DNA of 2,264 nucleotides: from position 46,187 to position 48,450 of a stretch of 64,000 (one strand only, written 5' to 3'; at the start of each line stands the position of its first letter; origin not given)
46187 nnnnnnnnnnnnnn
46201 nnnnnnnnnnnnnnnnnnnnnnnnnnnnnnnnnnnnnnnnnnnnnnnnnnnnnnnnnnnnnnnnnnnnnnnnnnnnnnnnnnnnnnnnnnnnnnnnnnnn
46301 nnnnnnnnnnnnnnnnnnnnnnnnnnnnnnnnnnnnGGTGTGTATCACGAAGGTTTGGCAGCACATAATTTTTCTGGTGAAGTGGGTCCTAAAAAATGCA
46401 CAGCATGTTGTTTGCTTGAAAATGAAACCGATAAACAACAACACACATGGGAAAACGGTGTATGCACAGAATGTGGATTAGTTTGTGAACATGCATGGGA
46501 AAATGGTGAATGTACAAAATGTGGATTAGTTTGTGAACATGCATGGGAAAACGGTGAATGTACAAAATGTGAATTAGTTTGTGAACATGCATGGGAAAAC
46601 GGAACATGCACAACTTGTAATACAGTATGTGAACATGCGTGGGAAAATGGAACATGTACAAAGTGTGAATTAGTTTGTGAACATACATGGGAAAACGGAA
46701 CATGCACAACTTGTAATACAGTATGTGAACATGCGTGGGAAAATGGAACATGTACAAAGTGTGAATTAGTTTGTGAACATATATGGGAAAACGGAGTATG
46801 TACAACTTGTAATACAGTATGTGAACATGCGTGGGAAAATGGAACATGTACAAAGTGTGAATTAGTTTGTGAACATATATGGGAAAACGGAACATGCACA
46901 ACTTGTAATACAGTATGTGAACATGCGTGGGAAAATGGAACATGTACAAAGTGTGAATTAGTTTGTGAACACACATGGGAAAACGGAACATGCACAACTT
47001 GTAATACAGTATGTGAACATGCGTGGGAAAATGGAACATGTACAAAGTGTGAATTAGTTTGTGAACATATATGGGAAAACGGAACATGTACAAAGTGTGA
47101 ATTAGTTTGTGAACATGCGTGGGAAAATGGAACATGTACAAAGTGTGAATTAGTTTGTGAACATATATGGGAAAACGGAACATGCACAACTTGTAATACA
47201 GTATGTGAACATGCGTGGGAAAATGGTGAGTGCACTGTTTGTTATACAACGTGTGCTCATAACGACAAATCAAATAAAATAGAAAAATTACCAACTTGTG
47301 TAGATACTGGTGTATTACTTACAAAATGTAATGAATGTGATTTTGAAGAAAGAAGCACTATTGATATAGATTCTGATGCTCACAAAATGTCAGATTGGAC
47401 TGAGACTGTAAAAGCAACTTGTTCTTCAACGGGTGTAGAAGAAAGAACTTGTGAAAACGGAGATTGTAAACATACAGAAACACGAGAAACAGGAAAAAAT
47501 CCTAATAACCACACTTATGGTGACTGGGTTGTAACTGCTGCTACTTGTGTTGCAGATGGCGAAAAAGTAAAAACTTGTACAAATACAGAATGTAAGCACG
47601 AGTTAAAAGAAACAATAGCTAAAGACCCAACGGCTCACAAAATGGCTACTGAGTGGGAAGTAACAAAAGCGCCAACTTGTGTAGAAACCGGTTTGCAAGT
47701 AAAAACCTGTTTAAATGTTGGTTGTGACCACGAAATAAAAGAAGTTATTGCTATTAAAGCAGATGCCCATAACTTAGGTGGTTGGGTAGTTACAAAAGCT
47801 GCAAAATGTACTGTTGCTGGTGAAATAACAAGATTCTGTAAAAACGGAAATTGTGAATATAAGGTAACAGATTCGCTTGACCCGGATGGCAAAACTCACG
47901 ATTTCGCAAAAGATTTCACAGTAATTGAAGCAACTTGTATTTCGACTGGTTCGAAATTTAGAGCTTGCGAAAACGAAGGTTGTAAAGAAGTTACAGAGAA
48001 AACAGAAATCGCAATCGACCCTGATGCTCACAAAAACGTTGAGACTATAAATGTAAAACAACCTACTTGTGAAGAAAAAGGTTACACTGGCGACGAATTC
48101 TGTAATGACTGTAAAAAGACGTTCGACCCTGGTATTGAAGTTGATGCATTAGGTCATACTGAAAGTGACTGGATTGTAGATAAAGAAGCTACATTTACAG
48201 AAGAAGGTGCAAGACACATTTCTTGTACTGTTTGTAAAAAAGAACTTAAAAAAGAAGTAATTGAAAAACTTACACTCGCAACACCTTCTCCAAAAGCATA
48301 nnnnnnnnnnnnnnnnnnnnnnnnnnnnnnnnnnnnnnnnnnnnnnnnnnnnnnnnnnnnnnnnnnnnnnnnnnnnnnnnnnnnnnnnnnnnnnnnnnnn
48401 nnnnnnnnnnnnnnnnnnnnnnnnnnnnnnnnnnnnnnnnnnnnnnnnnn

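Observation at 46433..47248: Seventeen near-identical in-frame 48-bp repeats encode a 3-Cys/1-His mini-module array in an exported giant protein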

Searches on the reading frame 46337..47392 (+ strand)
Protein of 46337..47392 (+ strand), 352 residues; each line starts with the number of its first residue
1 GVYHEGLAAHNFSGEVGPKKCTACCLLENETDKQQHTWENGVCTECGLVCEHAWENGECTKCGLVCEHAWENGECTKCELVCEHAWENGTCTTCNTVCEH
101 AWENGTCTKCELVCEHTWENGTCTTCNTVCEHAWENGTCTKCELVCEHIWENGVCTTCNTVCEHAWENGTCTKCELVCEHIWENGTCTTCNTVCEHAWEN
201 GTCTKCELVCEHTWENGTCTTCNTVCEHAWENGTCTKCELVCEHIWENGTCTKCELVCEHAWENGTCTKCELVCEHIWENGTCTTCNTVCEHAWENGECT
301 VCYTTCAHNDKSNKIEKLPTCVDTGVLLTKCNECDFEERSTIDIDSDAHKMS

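Call 8: search_protein_families(library=pfam, proteins=[window:46337-47296:+], max_evalue=10)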
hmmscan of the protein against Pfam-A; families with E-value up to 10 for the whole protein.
window:46337-47296:+ (320 aa): 3 families
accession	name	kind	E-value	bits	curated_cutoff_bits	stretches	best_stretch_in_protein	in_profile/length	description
PF24919.1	Mug62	-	0.00019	21.6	27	0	277-306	125-154/164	Meiotically up-regulated gene 62 protein-like domain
PF10304.15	RTP1_C2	-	0.5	10.5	21.1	0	61-69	17-25/34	Required for nuclear transport of RNA pol II C-terminus 2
PF18345.7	zf_CCCH_4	-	3.9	8.1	29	0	101-109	3-11/19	Zinc finger domain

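Call 11: find_homologous_proteins(query=window:46337-47392:+, max_evalue=0.001)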
Query window:46337-47392:+ (352 aa): 40 proteins with E <= 0.001 among 5958 candidates.
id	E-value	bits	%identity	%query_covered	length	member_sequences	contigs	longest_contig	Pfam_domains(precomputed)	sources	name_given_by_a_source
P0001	4.7e-51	192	36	63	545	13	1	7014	-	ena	-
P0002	2.3e-47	179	63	40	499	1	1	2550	-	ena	-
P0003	1.8e-34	137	39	45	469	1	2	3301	-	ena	-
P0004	1.8e-27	114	43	41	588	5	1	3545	-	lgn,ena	-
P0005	5.2e-26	109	43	47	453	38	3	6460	PF00756.27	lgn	-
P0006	4.0e-24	103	35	47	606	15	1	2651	-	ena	-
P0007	1.6e-22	98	36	53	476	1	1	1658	-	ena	-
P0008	2.8e-20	90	29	69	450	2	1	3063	PF00756.27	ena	-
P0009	3.9e-19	86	43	38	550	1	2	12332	PF22058.3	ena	-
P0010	2.8e-17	80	37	41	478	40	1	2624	PF00756.27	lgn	-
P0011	1.1e-16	78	39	45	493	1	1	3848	-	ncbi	-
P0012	7.2e-16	76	41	36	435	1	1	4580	PF00756.27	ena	-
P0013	1.1e-15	75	38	43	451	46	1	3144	-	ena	-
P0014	4.7e-14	70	50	22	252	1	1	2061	-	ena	-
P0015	6.9e-14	69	30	47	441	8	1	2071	PF00756.27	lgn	-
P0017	4.8e-11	60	42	25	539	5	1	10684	PF00756.27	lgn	-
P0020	2.5e-9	54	32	36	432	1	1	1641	PF00756.27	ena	-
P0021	3.1e-9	54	32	36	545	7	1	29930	PF00756.27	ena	-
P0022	3.4e-9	54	40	28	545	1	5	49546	PF00756.27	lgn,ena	-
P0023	3.4e-9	54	40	28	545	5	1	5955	PF00756.27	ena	-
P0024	3.5e-9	54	40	28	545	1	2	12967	PF00756.27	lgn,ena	-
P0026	3.9e-9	53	40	28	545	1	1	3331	PF00756.27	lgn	-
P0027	4.7e-9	53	40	28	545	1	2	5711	PF00756.27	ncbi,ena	-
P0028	5.0e-9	53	39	28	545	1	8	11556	PF00756.27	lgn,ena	-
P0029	1.1e-8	52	39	28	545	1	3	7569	PF00756.27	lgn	-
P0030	1.3e-8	52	46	18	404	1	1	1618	PF00756.27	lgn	-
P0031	2.1e-8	51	32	36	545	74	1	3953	PF00756.27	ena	-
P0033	1.6e-7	48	38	19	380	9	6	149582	PF00756.27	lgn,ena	-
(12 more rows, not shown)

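Call 56: search_protein_families(library=pfam, proteins=[P0004, P0002], max_evalue=0.001)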
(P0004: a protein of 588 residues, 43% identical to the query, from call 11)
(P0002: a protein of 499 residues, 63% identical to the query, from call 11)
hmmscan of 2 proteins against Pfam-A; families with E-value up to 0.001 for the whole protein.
P0004 (588 aa): 0 families

P0002 (499 aa): 1 family
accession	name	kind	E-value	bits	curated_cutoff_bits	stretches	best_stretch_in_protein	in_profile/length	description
PF18888.5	DUF5650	-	0.00044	20.3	25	0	122-155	10-40/55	Repeat of unknown function (DUF5650)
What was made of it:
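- On DUF5650 (PF18888): The best family member scores 20.3 bits (call 56).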

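Call 60: search_protein_families(library=pfam, proteins=[P0001, P0009], max_evalue=0.01)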
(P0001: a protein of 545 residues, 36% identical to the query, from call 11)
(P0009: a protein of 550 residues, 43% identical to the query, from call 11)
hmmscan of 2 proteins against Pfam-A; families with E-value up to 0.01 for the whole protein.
P0001 (545 aa): 0 families

P0009 (550 aa): 4 families
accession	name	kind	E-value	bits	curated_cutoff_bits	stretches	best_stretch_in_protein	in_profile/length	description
PF22058.2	X25_BaPul_like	-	8.9e-14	51.8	27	1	74-144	16-87/87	Pullulanase X25 domain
PF02922.24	CBM_48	-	0.0015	19.3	22.4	1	74-111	32-72/83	Carbohydrate-binding module 48 (Isoamylase N-terminal domain)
PF16738.10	CBM26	-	0.0017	18.9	28.1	1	8-39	37-69/70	Starch-binding module 26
PF07495.19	Y_Y_Y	-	0.0044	17.3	26.6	0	85-125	24-61/65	Y_Y_Y domain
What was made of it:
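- Partner domains are extracellular: GH25, PF00756 esterase, CBM26/X25, LRR_5 (calls 11, 56, 60). Family members carry carbohydrate-active partners: GH25, esterase, CBM26/X25 (calls 11, 56, 60).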

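Call 61: list_cluster_members(proteins=[P0011, P0027, P0004, P0005, P0022, P0033, P0041, P0045, P0049, P0047])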
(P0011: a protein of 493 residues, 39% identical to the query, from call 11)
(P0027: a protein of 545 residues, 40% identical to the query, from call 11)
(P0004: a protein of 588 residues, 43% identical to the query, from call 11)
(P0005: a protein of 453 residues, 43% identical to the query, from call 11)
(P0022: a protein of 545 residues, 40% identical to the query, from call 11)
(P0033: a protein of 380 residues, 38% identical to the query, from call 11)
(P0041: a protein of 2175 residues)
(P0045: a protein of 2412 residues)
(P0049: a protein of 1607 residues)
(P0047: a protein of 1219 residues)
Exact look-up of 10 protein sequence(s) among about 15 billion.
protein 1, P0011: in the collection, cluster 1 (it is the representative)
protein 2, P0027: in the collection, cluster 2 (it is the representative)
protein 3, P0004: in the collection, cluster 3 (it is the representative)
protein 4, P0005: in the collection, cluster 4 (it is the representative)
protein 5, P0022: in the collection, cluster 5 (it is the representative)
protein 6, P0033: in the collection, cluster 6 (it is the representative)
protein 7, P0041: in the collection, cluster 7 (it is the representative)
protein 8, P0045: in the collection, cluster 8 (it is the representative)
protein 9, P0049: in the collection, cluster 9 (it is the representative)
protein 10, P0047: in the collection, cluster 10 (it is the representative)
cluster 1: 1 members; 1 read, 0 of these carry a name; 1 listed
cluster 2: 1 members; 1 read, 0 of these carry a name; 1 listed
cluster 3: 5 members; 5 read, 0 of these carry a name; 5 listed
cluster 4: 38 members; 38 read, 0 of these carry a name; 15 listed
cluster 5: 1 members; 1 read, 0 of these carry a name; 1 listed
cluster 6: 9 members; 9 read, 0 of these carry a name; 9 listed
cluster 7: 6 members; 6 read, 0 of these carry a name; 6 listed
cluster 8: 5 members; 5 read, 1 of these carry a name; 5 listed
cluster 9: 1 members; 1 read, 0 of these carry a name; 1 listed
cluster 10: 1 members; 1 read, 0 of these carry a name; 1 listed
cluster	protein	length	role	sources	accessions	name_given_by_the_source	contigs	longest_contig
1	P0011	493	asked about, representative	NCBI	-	-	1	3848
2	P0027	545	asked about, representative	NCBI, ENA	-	-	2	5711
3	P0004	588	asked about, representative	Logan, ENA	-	-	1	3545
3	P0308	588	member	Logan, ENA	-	-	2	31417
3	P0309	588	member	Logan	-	-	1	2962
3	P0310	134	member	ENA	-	-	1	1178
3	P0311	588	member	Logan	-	-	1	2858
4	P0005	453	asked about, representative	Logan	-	-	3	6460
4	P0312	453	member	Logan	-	-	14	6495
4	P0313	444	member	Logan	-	-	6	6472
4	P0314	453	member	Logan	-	-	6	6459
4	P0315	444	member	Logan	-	-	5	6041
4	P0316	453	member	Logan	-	-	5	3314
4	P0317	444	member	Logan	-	-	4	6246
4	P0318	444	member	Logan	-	-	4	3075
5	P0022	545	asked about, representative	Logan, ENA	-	-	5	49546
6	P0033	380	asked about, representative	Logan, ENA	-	-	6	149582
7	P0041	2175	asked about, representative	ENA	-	-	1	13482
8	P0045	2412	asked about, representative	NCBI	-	-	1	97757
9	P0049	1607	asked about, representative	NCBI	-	-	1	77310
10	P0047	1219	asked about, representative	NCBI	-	-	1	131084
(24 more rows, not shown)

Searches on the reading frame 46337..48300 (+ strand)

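Call 9: search_solved_structures(query=window:46337-48300:+, max_evalue=10)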
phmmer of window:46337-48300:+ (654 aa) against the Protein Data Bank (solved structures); distinct sequences matched with E-value up to 10: 0.
